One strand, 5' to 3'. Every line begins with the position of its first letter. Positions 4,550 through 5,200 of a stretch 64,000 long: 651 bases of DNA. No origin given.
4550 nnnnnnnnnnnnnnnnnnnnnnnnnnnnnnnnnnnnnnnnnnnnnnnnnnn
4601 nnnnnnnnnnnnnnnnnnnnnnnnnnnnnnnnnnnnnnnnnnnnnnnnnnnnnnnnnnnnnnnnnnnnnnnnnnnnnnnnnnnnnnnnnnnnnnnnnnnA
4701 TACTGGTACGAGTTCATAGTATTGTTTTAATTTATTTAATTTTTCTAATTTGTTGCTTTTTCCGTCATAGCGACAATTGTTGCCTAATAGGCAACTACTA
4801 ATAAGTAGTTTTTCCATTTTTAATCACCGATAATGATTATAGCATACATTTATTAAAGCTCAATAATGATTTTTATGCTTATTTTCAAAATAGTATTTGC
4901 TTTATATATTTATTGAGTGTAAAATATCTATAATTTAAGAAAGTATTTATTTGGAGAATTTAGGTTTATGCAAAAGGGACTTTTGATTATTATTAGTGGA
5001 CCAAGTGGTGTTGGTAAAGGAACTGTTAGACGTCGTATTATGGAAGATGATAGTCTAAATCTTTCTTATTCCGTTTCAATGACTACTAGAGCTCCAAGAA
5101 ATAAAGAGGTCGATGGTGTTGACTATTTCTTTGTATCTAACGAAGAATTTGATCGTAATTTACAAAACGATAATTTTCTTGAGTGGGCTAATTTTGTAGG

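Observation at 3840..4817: Fusion of a TudS-like DUF523 Fe-S domain to an ECF-S-component-like membrane domain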

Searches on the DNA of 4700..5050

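Call 10: search_rna_families(source=window, start=4700, end=5050, threshold=evalue, max_evalue=10)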
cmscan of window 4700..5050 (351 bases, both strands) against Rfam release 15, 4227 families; matches with E-value up to 10: 2.
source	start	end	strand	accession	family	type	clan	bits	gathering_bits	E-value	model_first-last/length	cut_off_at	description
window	4856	4902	+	RF01182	SNORD11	Gene; snRNA; snoRNA; CD-box;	CL00103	16.5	55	2.7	1-84/84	no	Small nucleolar RNA SNORD11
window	4747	4825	-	RF01196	snoZ30a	Gene; snRNA; snoRNA; CD-box;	-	13.2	80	3.9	1-92/92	no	Small nucleolar RNA Z30a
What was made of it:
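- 4823..4863 (-): Promoter-like site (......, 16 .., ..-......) and a GGTGAT ribosome-binding site. The leader is very short and has no riboswitch. No Rfam match in 4700-5050 (call 10).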
